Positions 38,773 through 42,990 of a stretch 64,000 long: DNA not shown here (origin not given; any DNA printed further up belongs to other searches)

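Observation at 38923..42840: SusC-like TonB-dependent transporter fused in frame to a periplasmic coiled-coil + OmpA-like peptidoglycan-binding module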

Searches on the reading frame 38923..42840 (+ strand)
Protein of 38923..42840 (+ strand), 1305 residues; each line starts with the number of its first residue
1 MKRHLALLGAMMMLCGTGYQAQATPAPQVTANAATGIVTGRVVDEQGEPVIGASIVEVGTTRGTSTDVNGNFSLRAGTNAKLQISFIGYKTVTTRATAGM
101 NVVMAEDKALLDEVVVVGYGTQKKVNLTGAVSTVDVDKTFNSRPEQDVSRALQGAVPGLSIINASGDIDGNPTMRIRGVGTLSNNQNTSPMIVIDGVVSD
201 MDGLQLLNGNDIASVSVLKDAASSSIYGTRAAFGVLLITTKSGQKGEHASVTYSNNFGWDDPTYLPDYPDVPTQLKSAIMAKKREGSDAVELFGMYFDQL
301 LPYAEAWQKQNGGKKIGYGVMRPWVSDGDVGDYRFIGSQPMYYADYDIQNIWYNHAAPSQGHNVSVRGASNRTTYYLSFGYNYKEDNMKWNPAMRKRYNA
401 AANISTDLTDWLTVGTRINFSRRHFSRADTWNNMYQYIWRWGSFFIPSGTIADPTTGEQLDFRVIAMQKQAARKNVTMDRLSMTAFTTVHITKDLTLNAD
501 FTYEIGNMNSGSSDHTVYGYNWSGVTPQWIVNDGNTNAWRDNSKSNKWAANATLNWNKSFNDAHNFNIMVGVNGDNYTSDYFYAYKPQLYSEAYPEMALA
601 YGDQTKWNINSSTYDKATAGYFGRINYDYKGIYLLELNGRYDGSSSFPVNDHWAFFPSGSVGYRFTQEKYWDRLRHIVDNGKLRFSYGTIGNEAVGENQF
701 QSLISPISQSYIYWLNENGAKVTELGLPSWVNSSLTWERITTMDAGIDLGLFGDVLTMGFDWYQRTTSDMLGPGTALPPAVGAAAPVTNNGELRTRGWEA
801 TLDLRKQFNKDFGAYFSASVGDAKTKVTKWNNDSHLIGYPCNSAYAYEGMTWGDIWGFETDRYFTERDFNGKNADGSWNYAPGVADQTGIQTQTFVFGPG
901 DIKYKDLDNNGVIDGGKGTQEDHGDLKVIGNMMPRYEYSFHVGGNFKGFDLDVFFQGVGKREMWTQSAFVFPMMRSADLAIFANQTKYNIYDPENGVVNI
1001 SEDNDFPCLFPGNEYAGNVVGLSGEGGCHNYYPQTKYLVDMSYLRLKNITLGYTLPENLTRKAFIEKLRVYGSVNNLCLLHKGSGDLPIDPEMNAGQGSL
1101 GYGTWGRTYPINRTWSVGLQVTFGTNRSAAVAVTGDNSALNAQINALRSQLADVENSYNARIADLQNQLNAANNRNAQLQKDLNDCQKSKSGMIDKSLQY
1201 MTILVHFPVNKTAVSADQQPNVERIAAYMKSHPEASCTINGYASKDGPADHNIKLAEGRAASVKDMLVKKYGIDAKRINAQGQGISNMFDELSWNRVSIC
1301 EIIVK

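Call 3: search_protein_families(library=pfam, proteins=[window:38923-42840:+], max_evalue=0.01)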
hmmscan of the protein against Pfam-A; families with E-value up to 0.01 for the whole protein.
window:38923-42840:+ (1305 aa): 5 families
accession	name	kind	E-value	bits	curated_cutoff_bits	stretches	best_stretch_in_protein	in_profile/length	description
PF13715.12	CarbopepD_reg_2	-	1.9e-17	63.5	32.2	1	38-116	1-88/88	CarboxypepD_reg-like domain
PF00593.30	TonB_dep_Rec_b-barrel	-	1.1e-16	62.2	27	1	493-880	61-408/436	TonB dependent receptor-like, beta-barrel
PF07715.20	Plug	-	4.5e-14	53.3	23.9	1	125-235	3-107/107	TonB-dependent Receptor Plug Domain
PF00691.25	OmpA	-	4.8e-13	49.7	27.2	1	1207-1287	2-83/98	OmpA family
PF13620.12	CarboxypepD_reg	-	5.5e-10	39.9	32.3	1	38-96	2-67/82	Carboxypeptidase regulatory-like domain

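Call 4: search_protein_families(library=ncbifam, proteins=[window:38923-42840:+], max_evalue=0.01)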
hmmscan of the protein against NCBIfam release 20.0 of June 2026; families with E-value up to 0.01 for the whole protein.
window:38923-42840:+ (1305 aa): 18 families
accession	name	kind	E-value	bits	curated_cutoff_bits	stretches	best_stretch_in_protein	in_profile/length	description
TIGR04056.1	OMP_RagA_SusC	subfamily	2.9e-240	800.5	368.25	1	38-1123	3-981/981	SusC/RagA family TonB-linked outer membrane protein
NF053613.1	OMP_toxin_LptF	equivalog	9.9e-16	58.2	400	1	1141-1284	88-221/256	lipotoxin F family OmpA-related lipoprotein LptF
TIGR03789.1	pdsO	hypoth_equivalog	7.8e-15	55.2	152.2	1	1137-1286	80-221/243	sortase-associated OmpA-like protein PdsO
TIGR04057.1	SusC_RagA_signa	signature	1.4e-14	53.6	46.2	1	211-241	1-31/31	SusC/RagA subfamily TonB-dependent outer membrane receptor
NF045788.1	Omp38Acinit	equivalog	5.6e-14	52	500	1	1201-1283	239-321/354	outer membrane protein Omp38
NF053611.1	YiaD_Gzip_OmpA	equivalog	1.3e-13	51.2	175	1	1175-1286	74-184/206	YiaD family glycine zipper/OmpA-like lipoprotein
TIGR02802.1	Pal_lipo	equivalog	1.4e-09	37.9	125.35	1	1205-1280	2-76/104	peptidoglycan-associated lipoprotein Pal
NF047726.1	AutTranAdhPGAsTpgA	equivalog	2.1e-08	33.7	350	1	1194-1293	147-246/268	trimeric autotransporter adhesin/peptidogylcan-associated protein TpgA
NF053585.1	OMP_LP_YfiB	equivalog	6.9e-08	32.5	128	1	1205-1286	58-138/163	outer membrane lipoprotein YfiB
NF008067.1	PRK10802.1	equivalog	1.5e-07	31.4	261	1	1169-1279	36-142/171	peptidoglycan-associated lipoprotein Pal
NF053612.1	anchor_PA1041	equivalog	2.2e-07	31.1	250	1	1205-1287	133-214/236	PA1041 family peptidoglycan-binding anchor lipoprotein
NF045787.1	OmpABordt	equivalog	1.6e-06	28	200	1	1206-1287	88-168/194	outer membrane protein OmpA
NF008071.1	PRK10808.1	equivalog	1.8e-06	27.5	277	1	1205-1288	233-317/358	porin OmpA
NF007804.1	PRK10510.1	equivalog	5.5e-06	25.9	307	1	1195-1287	104-195/219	OmpA family lipoprotein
TIGR03350.1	type_VI_ompA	equivalog_domain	3.1e-05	23.9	139.8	1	1207-1285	34-114/137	type VI secretion system protein TssL, long form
NF008173.0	PRK10920.1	equivalog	0.00091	18.4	313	1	1123-1189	55-121/390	uroporphyrinogen-III C-methyltransferase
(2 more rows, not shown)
